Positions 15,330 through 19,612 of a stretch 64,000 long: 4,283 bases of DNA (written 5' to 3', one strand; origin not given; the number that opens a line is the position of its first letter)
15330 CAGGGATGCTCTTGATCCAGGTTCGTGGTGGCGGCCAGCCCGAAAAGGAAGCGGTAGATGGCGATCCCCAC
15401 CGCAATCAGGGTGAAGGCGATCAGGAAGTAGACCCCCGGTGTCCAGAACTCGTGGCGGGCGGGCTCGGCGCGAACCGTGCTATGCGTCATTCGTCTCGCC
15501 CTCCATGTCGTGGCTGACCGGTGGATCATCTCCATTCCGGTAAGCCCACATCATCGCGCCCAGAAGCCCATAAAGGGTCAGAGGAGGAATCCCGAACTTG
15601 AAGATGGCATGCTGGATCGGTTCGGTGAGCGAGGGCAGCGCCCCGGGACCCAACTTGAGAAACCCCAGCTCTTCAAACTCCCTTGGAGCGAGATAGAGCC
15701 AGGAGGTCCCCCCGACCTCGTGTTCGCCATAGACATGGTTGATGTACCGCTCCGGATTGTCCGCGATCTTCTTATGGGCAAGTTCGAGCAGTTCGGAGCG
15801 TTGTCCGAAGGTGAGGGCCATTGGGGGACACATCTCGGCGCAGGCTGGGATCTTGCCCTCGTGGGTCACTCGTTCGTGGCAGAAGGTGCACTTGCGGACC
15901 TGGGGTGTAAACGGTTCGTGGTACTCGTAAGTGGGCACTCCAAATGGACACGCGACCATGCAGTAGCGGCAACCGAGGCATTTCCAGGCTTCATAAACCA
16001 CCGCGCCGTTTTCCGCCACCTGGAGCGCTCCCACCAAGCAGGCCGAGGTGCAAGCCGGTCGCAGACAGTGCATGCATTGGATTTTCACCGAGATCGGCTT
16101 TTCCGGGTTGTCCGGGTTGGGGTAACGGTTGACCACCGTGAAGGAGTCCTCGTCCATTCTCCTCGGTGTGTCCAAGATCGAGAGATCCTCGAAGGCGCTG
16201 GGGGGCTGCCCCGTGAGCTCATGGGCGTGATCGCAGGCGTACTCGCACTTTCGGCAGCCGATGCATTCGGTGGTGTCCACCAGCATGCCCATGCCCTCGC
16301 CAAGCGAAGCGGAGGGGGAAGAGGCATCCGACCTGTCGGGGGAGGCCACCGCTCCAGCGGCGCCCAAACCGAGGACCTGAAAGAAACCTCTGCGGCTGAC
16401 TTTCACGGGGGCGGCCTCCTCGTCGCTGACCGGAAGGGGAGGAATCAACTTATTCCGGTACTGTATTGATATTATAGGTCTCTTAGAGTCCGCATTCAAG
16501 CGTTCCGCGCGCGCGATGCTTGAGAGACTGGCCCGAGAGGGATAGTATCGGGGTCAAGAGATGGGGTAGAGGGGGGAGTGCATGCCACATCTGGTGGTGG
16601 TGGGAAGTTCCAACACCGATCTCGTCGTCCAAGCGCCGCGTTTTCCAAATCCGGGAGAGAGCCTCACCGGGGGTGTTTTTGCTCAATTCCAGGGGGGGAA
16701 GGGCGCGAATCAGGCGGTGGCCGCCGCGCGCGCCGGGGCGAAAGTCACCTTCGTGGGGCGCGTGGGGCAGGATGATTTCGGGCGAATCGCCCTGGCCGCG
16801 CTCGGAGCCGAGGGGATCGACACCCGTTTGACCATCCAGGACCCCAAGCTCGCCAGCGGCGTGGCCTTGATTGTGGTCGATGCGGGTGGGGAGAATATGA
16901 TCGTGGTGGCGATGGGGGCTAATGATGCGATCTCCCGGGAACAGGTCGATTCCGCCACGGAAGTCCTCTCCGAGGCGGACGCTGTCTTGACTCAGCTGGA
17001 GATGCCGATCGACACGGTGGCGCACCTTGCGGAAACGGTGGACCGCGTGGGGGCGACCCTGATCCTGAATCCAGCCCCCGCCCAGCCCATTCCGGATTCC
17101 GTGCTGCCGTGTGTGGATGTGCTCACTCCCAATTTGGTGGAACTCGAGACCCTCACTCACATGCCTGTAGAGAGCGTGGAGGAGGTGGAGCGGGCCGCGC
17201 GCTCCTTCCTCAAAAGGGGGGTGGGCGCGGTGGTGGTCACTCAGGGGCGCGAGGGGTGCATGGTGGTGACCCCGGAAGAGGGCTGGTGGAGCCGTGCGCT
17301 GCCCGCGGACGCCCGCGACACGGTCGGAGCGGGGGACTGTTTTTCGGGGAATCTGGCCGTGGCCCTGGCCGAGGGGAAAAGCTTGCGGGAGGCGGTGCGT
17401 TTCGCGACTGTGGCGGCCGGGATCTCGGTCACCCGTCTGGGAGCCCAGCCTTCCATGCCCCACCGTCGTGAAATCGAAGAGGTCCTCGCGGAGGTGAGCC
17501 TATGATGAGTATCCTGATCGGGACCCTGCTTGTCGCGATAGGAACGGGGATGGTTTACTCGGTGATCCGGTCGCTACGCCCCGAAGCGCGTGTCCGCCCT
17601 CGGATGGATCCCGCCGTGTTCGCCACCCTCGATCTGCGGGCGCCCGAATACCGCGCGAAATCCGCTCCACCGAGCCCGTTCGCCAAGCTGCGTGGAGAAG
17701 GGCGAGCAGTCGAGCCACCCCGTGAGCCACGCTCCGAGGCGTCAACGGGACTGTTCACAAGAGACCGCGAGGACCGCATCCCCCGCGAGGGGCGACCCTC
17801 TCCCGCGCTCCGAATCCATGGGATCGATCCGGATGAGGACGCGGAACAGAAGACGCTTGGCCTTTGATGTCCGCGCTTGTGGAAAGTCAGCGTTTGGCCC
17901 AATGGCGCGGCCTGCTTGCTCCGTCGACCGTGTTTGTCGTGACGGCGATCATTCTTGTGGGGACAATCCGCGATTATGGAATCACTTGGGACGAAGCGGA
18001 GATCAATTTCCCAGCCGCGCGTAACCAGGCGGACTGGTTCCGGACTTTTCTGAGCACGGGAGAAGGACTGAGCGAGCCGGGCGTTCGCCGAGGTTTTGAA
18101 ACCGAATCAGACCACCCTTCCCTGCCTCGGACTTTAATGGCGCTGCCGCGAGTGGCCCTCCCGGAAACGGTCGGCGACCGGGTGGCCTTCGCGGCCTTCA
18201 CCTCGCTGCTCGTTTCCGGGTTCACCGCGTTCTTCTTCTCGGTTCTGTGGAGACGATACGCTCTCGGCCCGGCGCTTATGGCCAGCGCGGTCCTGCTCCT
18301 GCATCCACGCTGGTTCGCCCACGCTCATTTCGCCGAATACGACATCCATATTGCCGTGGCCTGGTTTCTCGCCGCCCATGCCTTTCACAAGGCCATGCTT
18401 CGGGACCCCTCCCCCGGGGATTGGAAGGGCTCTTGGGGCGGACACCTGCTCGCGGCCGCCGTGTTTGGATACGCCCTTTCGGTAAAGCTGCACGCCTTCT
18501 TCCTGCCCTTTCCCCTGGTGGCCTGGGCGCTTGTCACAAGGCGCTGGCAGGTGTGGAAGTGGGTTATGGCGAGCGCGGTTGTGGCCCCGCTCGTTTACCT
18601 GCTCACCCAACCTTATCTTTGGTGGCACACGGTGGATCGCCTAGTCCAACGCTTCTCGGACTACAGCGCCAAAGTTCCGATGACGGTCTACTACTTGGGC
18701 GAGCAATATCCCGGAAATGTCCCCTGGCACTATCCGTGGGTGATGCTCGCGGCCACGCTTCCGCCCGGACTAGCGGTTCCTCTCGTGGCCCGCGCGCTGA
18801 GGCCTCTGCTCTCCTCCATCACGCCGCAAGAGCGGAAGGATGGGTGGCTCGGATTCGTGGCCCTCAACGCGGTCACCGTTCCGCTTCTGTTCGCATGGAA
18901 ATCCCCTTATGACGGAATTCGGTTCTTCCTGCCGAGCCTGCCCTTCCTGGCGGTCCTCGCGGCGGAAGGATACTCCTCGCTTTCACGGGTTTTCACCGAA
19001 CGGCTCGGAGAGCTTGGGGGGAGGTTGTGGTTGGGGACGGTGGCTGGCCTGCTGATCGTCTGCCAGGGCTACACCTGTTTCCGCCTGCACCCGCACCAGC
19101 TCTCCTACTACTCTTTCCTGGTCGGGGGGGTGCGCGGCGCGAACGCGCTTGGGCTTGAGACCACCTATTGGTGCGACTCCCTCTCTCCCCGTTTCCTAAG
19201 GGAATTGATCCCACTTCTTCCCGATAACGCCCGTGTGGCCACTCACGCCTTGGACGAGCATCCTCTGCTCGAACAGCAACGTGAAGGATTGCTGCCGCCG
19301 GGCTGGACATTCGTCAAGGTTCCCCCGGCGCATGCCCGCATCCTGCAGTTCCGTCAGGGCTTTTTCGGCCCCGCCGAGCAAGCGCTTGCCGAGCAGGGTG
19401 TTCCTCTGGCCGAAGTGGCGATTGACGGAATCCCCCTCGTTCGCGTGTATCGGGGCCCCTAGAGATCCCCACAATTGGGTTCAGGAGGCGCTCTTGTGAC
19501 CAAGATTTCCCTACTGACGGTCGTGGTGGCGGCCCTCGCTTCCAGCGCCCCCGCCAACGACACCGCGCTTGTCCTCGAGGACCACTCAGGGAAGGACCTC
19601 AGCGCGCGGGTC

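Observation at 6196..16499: Composite six-gene multiheme cytochrome operon (about 54 c-hemes): Nhc/Hmc-like FeS-NrfD-13-heme module, ImcH-like heptaheme, and two CbcL-like cytochrome c/b fusions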

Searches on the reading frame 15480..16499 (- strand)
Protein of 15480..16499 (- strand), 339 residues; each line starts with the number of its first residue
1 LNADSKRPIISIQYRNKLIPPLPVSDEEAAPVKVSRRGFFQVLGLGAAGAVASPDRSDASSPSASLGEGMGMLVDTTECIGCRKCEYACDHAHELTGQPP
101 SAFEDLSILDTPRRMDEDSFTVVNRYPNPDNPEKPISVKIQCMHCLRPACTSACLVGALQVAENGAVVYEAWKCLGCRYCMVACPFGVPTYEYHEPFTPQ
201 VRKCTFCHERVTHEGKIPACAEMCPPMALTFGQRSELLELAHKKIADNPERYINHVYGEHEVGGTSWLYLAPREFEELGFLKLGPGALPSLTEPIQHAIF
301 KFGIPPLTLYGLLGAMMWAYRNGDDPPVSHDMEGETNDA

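Call 4: search_protein_families(library=pfam, proteins=[window:15480-16499:-], max_evalue=0.01)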
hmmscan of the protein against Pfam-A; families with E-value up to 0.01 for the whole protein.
window:15480-16499:- (339 aa): 10 families
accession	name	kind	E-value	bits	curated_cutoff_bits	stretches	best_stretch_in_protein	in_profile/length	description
PF13247.11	Fer4_11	-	3.5e-16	59.7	26.2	1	141-234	9-100/100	4Fe-4S dicluster domain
PF12838.12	Fer4_7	-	7.9e-11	42.7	27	1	141-188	1-52/52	4Fe-4S dicluster domain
PF13187.11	Fer4_9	-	9.2e-09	35.6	27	1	173-226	1-49/52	4Fe-4S dicluster domain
PF13237.11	Fer4_10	-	1e-06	29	25.5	2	167-225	2-53/53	4Fe-4S dicluster domain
PF12797.12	Fer4_2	-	1.3e-06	28.4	24.5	2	166-186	2-22/22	4Fe-4S binding domain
PF12837.12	Fer4_6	-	1.9e-05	24.8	25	1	173-189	8-24/24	4Fe-4S binding domain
PF14697.11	Fer4_21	-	0.00042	20.8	35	2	141-186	7-53/59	4Fe-4S dicluster domain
PF00037.32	Fer4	-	0.00042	20.5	21.1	2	173-189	7-23/24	4Fe-4S binding domain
PF13183.11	Fer4_8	-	0.0066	17.4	27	0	170-188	50-68/68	4Fe-4S dicluster domain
PF25160.1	LdpA_Fe-S-bd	-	0.0084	16.3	27.6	0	144-187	4-41/49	LdpA Fe-S cluster-binding domain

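Call 5: search_protein_families(library=ncbifam, proteins=[window:15480-16499:-], max_evalue=0.01)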
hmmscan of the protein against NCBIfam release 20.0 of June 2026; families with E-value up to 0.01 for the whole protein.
window:15480-16499:- (339 aa): 32 families (the best 25 are shown)
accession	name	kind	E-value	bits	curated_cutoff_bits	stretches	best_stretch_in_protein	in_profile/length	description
NF045715.1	sulf_resp_HmcB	equivalog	3.2e-97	325.3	420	1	36-295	2-260/307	sulfate respiration complex iron-sulfur protein HmcB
NF008134.0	PRK10882.1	equivalog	2e-70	237.4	263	1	34-321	2-316/329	hydrogenase 2 operon protein HybA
TIGR01582.1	FDH-beta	equivalog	8.3e-40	136.7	334.7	1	69-272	21-222/283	formate dehydrogenase subunit beta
NF045797.1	DsrO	equivalog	7.8e-27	94.2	200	1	33-236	2-204/235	sulfate reduction electron transfer complex DsrMKJOP subunit DsrO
TIGR02951.1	DMSO_dmsB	equivalog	8.2e-25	87.7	214.1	1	70-237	2-156/161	DMSO/selenate family reductase complex B subunit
TIGR03149.1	cyt_nit_nrfC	equivalog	2.4e-23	82.6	377.6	1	62-248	31-198/225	cytochrome c nitrite reductase Fe-S protein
NF038355.1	FDH3_beta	equivalog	5.4e-23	81.9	240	1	136-246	48-176/180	formate dehydrogenase FDH3 subunit beta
NF011569.0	PRK14993.1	equivalog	1.1e-17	64.3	416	1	34-229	3-183/244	tetrathionate reductase subunit TtrB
TIGR03478.1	DMSO_red_II_bet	subfamily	4.7e-17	61.9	480.7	1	139-235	128-221/321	DMSO reductase family type II enzyme, iron-sulfur subunit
NF009408.0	PRK12769.1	equivalog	2.8e-16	58.8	1003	1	73-246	6-159/659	formate-dependent uric acid utilization protein AegA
NF041782.1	mnquin_red_QrcC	equivalog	4.5e-16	59.2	400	1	71-200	2-127/239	menaquinone reductase iron-sulfur cluster-binding subunit QrcC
NF041715.1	arsenate_red_ArrB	equivalog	1.6e-15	57.3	450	1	140-196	55-111/233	arsenate respiratory reductase iron-sulfur subunit ArrB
NF009451.0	PRK12809.1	equivalog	1.7e-13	49.8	1154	1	74-232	7-137/639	formate-dependent uric acid utilization protein YgfT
NF042979.1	EthbenzDh_ebdB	equivalog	5.9e-13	48.4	740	1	139-245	150-253/354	ethylbenzene dehydrogenase subunit beta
NF007658.0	PRK10330.1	equivalog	2e-12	47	260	2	136-188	52-103/181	electron transport protein HydN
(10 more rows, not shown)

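Call 57: search_solved_structures(query=window:15480-16406:-, max_evalue=1e-10)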
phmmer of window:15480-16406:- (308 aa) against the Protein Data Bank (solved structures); distinct sequences matched with E-value up to 1e-10: 13.
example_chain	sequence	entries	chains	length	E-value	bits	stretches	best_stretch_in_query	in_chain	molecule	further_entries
1kqf_B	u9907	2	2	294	4.1e-33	118.3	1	39-241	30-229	FORMATE DEHYDROGENASE, NITRATE-INDUCIBLE, IRON-SULFUR SUBUNIT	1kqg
6sdr_B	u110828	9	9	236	1.1e-18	70.9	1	41-256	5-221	Formate dehydrogenase, beta subunit, putative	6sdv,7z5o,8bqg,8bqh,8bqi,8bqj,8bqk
30gj_B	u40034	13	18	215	9.1e-18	67.8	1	41-244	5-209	Formate dehydrogenase, beta subunit, putative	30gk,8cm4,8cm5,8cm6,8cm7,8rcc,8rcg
8rc8_B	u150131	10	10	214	1.1e-17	67.6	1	41-244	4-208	Formate dehydrogenase, beta subunit, putative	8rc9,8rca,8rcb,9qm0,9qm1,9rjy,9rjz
2vpw_B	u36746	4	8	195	1.3e-16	64.1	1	40-204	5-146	NRFC PROTEIN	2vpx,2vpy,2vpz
2ivf_B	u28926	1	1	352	8e-16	61.4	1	109-215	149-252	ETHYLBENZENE DEHYDROGENASE BETA-SUBUNIT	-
1h0h_B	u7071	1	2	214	1.4e-14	57.4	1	40-221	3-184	FORMATE DEHYDROGENASE SUBUNIT BETA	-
9vap_B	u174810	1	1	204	1.3e-13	54.2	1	104-216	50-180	4Fe-4S dicluster domain-containing protein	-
4ydd_B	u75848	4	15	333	3.1e-13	52.9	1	94-206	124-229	DMSO reductase family type II enzyme, iron-sulfur subunit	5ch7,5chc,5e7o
6cz7_B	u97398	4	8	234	4e-12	49.3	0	107-164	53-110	4Fe-4S ferredoxin, iron-sulfur binding domain protein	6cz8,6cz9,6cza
7qv7_B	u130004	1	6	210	6.4e-12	48.6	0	43-214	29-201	Hydrogen dependent carbon dioxide reductase subunit HycB4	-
9mqx_E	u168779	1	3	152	2.9e-11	46.4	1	105-209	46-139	Fe-S-cluster-containing hydrogenase subunit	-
7qv7_A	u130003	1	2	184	6.2e-11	45.4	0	108-165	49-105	Hydrogen dependent carbon dioxide reductase subunit HycB3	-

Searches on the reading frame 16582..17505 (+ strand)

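Call 27: search_protein_families(library=pfam, proteins=[window:16582-17505:+], max_evalue=0.001)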
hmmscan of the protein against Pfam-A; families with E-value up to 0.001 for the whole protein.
window:16582-17505:+ (307 aa): 3 families
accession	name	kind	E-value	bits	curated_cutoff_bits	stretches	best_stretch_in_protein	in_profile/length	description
PF00294.29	PfkB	-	8.3e-65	219.5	25.8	1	1-294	1-301/302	pfkB family carbohydrate kinase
PF08543.17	Phos_pyr_kin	-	1.4e-15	57.8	27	1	162-276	104-225/246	Phosphomethylpyrimidine kinase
PF01256.23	Carb_kinase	-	3.8e-07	30.2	27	1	179-286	118-223/242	NAD(P)H-hydrate dehydratase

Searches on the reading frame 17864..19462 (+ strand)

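Call 27: search_protein_families(library=pfam, proteins=[window:17864-19462:+], max_evalue=0.001)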
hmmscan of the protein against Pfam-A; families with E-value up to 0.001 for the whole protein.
window:17864-19462:+ (532 aa): 1 family
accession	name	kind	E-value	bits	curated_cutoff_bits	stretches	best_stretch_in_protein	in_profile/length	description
PF13231.12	PMT_2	-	4.4e-06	27.4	26.1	1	114-254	28-160/160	Dolichyl-phosphate-mannose-protein mannosyltransferase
